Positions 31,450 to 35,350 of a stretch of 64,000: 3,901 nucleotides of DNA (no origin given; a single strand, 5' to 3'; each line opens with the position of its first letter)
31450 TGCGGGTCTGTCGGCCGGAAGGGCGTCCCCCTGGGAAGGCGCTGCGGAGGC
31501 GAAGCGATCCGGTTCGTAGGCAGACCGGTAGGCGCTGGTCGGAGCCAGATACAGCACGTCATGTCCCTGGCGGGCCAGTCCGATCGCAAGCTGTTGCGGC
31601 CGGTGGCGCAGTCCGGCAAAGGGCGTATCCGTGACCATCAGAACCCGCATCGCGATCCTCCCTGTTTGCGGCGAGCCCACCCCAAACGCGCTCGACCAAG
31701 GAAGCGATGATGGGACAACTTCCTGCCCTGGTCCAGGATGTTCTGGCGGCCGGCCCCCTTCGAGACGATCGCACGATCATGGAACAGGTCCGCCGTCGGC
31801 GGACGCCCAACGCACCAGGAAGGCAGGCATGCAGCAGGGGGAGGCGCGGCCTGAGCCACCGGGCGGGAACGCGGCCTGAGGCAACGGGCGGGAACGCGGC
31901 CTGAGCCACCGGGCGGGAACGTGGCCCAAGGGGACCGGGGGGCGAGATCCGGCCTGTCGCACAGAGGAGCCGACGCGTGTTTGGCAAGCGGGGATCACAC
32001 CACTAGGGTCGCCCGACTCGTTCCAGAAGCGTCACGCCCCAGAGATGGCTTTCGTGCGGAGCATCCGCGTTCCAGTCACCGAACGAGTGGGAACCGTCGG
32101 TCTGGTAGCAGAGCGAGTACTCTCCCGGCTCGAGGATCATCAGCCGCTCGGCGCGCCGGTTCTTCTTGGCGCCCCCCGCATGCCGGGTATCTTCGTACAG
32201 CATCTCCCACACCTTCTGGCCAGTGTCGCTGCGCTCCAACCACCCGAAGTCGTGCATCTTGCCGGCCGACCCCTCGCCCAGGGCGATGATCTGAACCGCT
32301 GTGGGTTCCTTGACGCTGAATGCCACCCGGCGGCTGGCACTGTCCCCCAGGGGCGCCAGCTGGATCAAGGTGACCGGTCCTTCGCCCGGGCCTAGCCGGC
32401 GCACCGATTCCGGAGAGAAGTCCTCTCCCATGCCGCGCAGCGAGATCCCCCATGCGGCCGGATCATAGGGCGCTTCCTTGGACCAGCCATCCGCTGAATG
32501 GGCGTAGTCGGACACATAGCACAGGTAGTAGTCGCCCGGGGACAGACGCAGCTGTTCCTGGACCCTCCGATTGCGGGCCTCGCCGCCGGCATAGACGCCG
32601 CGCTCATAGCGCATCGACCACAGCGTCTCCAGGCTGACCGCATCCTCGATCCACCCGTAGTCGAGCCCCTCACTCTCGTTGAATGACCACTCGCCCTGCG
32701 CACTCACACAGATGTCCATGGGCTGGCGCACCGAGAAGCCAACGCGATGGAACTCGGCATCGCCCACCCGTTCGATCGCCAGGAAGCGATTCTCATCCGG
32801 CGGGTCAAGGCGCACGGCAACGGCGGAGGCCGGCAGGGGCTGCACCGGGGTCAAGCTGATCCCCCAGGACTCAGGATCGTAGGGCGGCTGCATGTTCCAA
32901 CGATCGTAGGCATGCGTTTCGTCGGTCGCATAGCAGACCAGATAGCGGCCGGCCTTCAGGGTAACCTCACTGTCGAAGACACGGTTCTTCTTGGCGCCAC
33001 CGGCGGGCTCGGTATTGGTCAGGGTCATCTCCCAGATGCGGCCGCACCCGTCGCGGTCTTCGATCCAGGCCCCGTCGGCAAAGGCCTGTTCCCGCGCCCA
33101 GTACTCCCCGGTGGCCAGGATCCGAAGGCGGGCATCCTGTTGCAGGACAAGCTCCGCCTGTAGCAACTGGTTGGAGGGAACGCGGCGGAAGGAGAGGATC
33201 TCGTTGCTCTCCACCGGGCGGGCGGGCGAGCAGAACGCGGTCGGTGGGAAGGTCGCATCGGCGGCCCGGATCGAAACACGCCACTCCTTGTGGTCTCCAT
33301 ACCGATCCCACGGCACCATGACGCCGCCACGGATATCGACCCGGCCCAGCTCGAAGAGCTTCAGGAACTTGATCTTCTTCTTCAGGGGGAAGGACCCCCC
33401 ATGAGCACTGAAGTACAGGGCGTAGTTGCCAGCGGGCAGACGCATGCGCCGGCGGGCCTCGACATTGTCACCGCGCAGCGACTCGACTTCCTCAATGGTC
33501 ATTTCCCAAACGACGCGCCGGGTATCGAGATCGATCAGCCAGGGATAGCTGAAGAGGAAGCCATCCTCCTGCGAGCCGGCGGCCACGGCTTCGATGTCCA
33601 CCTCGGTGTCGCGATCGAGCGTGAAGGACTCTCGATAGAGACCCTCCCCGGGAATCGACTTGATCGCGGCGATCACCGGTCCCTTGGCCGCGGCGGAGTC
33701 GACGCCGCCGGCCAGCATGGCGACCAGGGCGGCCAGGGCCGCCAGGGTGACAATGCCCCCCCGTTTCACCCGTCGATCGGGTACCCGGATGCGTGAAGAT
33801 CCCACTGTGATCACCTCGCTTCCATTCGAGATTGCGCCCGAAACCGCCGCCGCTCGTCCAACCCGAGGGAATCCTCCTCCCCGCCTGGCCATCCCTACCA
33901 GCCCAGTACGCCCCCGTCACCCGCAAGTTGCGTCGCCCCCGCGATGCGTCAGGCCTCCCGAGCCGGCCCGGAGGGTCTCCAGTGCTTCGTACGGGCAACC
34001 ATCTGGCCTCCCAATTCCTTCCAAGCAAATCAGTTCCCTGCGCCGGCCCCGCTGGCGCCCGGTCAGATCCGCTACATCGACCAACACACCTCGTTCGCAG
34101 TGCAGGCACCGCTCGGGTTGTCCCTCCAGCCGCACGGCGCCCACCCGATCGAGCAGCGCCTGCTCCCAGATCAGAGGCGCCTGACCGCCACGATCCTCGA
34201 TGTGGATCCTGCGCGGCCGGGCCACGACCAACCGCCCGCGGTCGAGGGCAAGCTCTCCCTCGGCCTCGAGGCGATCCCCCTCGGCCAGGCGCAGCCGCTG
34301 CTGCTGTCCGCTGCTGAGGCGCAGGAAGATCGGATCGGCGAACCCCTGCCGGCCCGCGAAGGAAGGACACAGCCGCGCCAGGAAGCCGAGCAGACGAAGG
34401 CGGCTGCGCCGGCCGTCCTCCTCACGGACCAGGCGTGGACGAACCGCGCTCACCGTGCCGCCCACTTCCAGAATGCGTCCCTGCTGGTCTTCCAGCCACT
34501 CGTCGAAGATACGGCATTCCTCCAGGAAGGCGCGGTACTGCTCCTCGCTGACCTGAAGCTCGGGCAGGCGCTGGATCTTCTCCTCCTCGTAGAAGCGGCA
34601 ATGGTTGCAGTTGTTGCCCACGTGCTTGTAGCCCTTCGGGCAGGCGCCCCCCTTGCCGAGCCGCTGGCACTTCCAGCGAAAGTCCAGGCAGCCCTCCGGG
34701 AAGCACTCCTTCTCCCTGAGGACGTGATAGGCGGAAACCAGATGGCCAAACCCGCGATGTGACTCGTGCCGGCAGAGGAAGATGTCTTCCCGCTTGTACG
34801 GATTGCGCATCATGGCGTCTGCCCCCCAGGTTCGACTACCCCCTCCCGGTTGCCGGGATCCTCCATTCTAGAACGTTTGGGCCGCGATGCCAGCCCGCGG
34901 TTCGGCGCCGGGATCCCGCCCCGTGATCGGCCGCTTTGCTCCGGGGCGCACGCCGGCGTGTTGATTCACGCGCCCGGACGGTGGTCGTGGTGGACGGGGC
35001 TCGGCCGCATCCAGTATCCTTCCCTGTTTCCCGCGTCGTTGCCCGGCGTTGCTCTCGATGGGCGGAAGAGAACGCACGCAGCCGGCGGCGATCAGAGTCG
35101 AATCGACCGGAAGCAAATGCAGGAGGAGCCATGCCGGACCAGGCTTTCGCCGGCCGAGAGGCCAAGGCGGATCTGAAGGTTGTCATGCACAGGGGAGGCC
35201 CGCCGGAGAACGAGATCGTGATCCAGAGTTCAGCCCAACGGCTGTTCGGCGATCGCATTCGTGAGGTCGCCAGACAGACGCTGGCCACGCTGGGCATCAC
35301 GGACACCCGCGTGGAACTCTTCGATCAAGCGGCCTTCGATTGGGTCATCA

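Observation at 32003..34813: Secreted protein with four ~140-aa internal repeats, co-transcribed with a Cys/His-rich protein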

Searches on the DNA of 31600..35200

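Call 69: search_rna_families(source=window, start=31600, end=35200, threshold=evalue, max_evalue=1)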
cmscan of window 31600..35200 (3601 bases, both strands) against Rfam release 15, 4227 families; matches with E-value up to 1: 0.
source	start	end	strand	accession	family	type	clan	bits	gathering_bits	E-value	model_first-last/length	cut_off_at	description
